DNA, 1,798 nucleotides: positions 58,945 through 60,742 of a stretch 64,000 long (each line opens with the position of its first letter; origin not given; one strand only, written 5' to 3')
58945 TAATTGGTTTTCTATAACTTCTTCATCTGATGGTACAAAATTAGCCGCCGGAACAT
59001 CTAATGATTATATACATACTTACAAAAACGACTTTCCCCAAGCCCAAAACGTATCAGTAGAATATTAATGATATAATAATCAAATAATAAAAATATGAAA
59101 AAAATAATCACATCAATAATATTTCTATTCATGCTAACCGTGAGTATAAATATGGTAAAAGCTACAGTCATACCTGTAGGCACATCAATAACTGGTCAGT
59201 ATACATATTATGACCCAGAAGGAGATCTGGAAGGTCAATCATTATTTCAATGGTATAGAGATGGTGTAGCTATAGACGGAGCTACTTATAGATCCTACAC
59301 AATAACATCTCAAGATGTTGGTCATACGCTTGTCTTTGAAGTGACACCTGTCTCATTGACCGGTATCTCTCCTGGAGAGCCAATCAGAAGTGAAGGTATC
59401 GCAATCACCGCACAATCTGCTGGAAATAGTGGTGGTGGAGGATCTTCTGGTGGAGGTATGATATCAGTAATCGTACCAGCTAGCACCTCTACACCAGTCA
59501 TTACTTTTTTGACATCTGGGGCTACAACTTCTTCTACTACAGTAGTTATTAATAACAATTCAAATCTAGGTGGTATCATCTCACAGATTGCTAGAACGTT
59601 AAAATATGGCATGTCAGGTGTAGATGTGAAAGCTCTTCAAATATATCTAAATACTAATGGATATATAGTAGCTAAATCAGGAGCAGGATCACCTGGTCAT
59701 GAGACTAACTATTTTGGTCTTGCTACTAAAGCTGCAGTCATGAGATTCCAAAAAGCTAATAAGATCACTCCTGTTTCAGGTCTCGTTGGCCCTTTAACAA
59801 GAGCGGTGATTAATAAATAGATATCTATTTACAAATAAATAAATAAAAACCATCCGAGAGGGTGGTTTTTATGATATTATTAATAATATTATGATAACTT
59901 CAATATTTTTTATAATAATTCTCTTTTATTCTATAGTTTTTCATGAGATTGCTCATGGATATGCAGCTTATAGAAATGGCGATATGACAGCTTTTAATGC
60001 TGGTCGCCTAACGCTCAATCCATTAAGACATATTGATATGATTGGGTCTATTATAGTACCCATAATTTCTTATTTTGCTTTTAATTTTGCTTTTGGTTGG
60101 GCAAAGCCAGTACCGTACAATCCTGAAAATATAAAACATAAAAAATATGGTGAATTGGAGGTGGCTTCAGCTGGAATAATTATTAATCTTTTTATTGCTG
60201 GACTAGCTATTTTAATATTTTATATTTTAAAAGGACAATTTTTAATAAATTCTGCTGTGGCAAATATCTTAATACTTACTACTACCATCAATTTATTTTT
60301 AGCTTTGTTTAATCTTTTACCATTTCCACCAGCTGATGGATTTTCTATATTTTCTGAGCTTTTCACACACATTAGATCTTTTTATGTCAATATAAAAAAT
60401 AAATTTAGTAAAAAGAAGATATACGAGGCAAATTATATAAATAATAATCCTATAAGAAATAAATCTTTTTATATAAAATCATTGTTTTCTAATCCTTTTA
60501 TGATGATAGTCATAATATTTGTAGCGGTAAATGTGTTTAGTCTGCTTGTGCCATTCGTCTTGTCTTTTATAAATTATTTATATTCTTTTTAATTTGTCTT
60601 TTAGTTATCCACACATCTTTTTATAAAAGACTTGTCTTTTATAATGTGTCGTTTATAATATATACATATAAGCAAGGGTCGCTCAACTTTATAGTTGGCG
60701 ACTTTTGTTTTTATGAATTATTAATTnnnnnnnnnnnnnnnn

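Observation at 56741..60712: Two paralogous promoter + leader-hairpin modules drive the two repeat-rich surface protein genes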

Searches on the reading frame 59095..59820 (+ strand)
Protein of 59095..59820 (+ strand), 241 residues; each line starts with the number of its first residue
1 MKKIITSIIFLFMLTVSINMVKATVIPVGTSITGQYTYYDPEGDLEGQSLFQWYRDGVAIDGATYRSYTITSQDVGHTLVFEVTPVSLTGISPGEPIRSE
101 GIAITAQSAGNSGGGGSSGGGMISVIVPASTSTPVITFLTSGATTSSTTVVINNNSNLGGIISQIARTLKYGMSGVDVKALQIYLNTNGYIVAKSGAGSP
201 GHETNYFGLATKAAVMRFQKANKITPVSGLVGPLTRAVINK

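Call 10: search_protein_families(library=pfam, proteins=[window:59095-59820:+], max_evalue=0.01)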
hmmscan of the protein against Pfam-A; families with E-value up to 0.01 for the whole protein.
window:59095-59820:+ (241 aa): 2 families
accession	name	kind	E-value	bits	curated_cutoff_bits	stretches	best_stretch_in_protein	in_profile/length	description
PF01471.23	PG_binding_1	-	3.2e-13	50.1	23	1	175-238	2-56/57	Putative peptidoglycan binding domain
PF23197.1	IG_AIR9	-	2.7e-07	30.8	27.5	1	29-92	14-79/87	AIR9 A9 domain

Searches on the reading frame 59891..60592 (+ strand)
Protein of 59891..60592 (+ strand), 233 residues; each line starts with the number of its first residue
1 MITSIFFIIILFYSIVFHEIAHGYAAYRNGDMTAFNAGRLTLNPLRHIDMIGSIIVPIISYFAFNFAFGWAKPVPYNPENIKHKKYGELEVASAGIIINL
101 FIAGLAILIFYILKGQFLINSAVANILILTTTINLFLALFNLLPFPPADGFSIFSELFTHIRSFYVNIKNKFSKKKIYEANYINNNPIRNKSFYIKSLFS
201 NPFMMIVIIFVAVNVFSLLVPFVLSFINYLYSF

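Call 10: search_protein_families(library=pfam, proteins=[window:59891-60592:+], max_evalue=0.01)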
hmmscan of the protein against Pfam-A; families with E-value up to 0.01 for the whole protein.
window:59891-60592:+ (233 aa): 1 family
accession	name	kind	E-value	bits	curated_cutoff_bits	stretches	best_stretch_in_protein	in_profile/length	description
PF02163.28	Peptidase_M50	-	3.9e-10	39.9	27.2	2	118-164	154-200/221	Peptidase family M50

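Call 22: find_homologous_proteins(query=window:59891-60592:+, max_evalue=0.00001)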
Query window:59891-60592:+ (233 aa): 7542 proteins with E <= 0.00001 among 8000 candidates; the best 120 are listed.
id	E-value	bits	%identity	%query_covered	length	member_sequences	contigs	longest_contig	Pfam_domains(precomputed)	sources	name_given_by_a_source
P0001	1.4e-141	488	100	100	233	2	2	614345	PF02163.29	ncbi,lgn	ncbi:MAG: site-2 protease family protein [Candidatus Paceibacterota bacterium]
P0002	2.6e-138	477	97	100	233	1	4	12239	PF02163.29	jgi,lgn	jgi:Zn-dependent protease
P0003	2.9e-137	474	97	100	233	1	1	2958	PF02163.29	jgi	jgi:Zn-dependent protease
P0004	5.0e-123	427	82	100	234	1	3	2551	PF02163.29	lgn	-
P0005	7.4e-118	410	81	100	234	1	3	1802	PF02163.29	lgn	-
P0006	7.7e-116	404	79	100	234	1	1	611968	PF02163.29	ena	-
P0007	2.9e-101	356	72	100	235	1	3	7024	PF02163.29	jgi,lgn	jgi:Zn-dependent protease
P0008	2.2e-98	347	69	93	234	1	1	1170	PF02163.29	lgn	-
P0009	1.4e-97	344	64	93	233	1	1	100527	PF02163.29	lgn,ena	-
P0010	3.7e-97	343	70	100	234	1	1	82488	PF02163.29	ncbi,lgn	ncbi:MAG: site-2 protease family protein [Candidatus Nomurabacteria bacterium]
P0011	1.6e-96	341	69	100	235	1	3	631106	PF02163.29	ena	-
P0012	3.3e-96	339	69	100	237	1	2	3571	PF02163.29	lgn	-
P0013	1.3e-95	338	69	100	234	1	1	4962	PF02163.29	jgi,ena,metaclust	metaclust:\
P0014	5.3e-95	336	66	100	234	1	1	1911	PF02163.29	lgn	-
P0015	8.3e-95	335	68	100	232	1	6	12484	PF02163.29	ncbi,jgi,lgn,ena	jgi:Zn-dependent protease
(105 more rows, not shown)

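Call 23: find_encoding_contigs(protein=P0001, flank=10000, max_places=3)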
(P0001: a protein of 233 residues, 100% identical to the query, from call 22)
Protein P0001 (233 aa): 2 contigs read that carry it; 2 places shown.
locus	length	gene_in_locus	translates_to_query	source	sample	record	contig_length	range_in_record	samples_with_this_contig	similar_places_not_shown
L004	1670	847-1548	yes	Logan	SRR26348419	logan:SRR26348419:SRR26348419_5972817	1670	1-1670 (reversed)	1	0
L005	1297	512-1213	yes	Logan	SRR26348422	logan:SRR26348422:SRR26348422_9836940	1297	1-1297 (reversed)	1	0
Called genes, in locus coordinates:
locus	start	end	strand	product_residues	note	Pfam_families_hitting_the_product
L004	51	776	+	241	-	PF23197:IG_AIR9 (weak), PF01471:PG_binding_1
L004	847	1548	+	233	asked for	PF02163:Peptidase_M50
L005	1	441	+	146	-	?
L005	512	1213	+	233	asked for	PF02163:Peptidase_M50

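Call 24: find_encoding_contigs(protein=P0006, flank=10000, max_places=3)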
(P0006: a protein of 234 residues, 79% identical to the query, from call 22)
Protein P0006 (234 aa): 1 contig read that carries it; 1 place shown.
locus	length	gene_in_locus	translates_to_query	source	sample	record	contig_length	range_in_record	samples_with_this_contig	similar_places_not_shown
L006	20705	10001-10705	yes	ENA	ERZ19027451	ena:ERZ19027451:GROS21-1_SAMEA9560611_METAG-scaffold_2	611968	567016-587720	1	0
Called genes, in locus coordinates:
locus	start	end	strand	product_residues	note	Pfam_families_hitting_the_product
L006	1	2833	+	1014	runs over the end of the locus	-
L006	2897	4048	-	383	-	PF05697:Trigger_N, PF05698:Trigger_C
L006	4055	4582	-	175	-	PF00719:Pyrophosphatase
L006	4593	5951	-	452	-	PF08529:NusA_N, PF00575:S1, PF13184:KH_NusA_1st, PF26594:KH_NusA_2nd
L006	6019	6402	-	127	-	-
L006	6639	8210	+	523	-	PF03772:Competence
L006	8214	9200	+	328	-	PF00753:Lactamase_B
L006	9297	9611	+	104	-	-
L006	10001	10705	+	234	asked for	PF02163:Peptidase_M50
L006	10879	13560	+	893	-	PF13884:Peptidase_S74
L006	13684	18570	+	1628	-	-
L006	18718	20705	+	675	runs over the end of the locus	PF01471:PG_binding_1, PF09479:Flg_new, PF00041:fn3, PF15899:BNR_6 (faint)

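Call 25: find_encoding_contigs(protein=P0002, flank=10000, max_places=4)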
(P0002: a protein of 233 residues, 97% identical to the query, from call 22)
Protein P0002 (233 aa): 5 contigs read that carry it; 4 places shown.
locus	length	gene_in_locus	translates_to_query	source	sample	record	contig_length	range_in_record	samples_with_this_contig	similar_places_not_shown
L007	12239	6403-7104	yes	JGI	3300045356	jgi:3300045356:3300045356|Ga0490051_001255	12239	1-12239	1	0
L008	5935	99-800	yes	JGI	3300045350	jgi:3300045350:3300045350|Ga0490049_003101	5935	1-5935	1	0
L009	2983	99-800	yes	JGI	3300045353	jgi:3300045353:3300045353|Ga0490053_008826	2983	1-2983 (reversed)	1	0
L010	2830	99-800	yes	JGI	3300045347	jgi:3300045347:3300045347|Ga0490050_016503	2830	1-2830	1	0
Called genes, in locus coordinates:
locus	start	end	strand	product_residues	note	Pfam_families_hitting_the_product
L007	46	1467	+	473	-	PF03772:Competence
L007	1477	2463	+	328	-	PF00753:Lactamase_B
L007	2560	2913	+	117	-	-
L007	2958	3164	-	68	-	-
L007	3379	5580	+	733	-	-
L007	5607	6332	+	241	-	PF23197:IG_AIR9 (weak), PF01471:PG_binding_1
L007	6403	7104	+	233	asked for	PF02163:Peptidase_M50 (weak)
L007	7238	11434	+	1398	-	-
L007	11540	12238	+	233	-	?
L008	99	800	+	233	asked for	PF02163:Peptidase_M50 (weak)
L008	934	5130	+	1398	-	-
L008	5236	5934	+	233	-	?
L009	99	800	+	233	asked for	PF02163:Peptidase_M50 (weak)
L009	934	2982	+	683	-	?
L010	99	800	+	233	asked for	PF02163:Peptidase_M50 (weak)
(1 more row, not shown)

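Call 63: search_protein_families(library=pfam, proteins=[L006:13684-18570:+, L006:18718-20703:+], max_evalue=0.001)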
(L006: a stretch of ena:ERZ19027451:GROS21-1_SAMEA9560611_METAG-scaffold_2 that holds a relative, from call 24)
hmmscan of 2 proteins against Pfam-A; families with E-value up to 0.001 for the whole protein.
L006:13684-18570:+ (1628 aa): 2 families
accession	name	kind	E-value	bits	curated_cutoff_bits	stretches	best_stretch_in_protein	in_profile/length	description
PF13884.11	Peptidase_S74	-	4.2e-14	53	22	1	1357-1427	1-58/58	Chaperone of endosialidase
PF01391.23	Collagen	-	3.5e-05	23.9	27.2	1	122-152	25-55/60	Collagen triple helix repeat (20 copies)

L006:18718-20703:+ (662 aa): 5 families
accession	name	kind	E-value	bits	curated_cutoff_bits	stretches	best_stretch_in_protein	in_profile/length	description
PF09479.16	Flg_new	-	1.4e-16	60.8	27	1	223-286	1-65/65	Listeria-Bacteroides repeat domain (List_Bact_rpt)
PF00041.27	fn3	-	1.4e-09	38.5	25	1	295-373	1-82/84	Fibronectin type III domain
PF01471.23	PG_binding_1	-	6.2e-09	36.4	23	1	66-119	4-57/57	Putative peptidoglycan binding domain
PF15899.11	BNR_6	-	2.5e-08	33.6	27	0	458-469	1-12/14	BNR-Asp box repeat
PF24316.1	Tli3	-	0.00011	22.9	27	0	491-528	76-112/129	T6SS Tli3 immunity protein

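Call 79: find_encoding_contigs(protein=P0011, flank=10000, max_places=1)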
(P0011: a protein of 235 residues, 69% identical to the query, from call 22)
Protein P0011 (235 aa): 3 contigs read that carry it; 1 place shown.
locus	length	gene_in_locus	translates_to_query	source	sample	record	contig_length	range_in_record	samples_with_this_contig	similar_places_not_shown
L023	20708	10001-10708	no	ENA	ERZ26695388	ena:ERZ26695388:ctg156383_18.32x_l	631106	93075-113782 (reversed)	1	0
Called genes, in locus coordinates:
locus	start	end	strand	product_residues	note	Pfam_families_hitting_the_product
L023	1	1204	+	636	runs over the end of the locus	-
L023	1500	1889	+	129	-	PF07883:Cupin_2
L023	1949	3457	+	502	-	PF01743:PolyA_pol, PF12627:PolyA_pol_RNAbd, PF01966:HD, PF13735:tRNA_NucTran2_2 (weak)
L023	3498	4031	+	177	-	PF07799:DUF1643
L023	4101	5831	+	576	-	PF01368:DHH, PF02272:DHHA1, PF17768:RecJ_OB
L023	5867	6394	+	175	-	PF00075:RNase_H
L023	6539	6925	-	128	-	-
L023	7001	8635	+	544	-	PF03772:Competence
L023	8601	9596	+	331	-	PF00753:Lactamase_B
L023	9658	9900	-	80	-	-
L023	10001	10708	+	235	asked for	PF02163:Peptidase_M50 (weak)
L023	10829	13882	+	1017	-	PF01471:PG_binding_1, PF09479:Flg_new, PF00041:fn3 (weak)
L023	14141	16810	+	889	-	PF01471:PG_binding_1 (weak), PF00041:fn3 (weak)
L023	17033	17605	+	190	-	-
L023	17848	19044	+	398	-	PF00009:GTP_EFTU, PF03144:GTP_EFTU_D2, PF03143:GTP_EFTU_D3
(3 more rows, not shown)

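Call 80: find_encoding_contigs(protein=P0010, flank=10000, max_places=1)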
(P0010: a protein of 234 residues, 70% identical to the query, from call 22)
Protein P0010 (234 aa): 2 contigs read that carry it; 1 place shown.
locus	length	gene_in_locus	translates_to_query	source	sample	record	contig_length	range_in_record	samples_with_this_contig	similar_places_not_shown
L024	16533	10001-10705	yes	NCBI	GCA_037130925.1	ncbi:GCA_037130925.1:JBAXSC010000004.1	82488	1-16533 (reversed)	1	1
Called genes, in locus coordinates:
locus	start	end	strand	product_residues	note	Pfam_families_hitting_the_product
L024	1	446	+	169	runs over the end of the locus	-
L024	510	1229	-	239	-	PF01978:TrmB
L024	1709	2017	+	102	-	-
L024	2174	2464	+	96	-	-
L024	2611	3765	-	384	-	PF05697:Trigger_N, PF05698:Trigger_C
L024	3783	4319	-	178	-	PF00719:Pyrophosphatase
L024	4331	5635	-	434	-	PF08529:NusA_N, PF00575:S1, PF13184:KH_NusA_1st, PF26594:KH_NusA_2nd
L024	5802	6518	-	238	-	-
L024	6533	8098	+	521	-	PF03772:Competence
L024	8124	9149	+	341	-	PF00753:Lactamase_B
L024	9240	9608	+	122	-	-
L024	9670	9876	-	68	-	-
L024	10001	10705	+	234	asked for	PF02163:Peptidase_M50 (weak)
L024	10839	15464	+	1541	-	-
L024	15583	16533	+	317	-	?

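Call 81: find_encoding_contigs(protein=P0009, flank=10000, max_places=1)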
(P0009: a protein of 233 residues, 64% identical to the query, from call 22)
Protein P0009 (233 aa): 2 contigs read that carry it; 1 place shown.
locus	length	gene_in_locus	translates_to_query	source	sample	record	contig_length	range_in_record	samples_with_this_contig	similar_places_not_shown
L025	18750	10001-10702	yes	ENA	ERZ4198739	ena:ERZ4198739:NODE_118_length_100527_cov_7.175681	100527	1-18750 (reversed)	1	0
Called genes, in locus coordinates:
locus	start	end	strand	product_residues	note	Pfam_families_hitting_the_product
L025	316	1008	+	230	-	PF03167:UDG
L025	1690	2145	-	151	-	-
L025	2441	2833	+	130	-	PF07883:Cupin_2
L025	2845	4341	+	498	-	PF01743:PolyA_pol, PF12627:PolyA_pol_RNAbd, PF01966:HD, PF13735:tRNA_NucTran2_2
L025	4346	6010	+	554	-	PF01368:DHH, PF02272:DHHA1, PF17768:RecJ_OB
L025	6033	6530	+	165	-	PF00075:RNase_H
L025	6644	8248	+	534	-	PF03772:Competence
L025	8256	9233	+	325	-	PF00753:Lactamase_B, PF12706:Lactamase_B_2 (weak)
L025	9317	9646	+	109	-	-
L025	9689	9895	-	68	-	-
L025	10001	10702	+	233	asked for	PF02163:Peptidase_M50 (weak)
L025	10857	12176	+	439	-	PF01471:PG_binding_1, PF09479:Flg_new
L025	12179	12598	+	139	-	-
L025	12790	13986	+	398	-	PF00009:GTP_EFTU, PF03144:GTP_EFTU_D2, PF03143:GTP_EFTU_D3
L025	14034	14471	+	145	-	PF00338:Ribosomal_S10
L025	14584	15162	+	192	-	PF00297:Ribosomal_L3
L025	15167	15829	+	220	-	PF00573:Ribosomal_L4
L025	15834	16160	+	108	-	PF00276:Ribosomal_L23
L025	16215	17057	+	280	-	PF00181:Ribosomal_L2_N, PF03947:Ribosomal_L2_C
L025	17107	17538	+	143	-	PF00164:Ribosom_S12_S23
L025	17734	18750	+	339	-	?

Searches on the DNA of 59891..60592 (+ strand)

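Call 57: search_rna_families(sources=[L018, L019, L020, L017, L021, L022, L006, L007], threshold=gathering)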
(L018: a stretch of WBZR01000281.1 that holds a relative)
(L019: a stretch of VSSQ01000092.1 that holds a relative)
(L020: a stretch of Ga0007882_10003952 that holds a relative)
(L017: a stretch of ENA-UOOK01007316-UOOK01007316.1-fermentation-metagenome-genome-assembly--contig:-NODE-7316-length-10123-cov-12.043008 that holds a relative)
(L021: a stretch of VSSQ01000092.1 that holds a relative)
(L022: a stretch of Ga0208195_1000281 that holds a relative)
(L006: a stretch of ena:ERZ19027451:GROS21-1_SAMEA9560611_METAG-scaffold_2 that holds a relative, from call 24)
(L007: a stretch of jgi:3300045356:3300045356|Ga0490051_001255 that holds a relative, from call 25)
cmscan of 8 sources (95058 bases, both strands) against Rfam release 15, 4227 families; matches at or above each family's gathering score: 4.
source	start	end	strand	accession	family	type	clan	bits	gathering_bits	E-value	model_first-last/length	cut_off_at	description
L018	12744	12814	+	RF00005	tRNA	Gene; tRNA;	CL00001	68.8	29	9.8e-13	1-71/71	no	tRNA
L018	12226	12296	+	RF00005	tRNA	Gene; tRNA;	CL00001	66.6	29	4e-12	1-71/71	no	tRNA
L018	12884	12955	+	RF00005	tRNA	Gene; tRNA;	CL00001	59.7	29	3.2e-10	1-71/71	no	tRNA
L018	10263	10335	-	RF00005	tRNA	Gene; tRNA;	CL00001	59.5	29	3.6e-10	1-71/71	no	tRNA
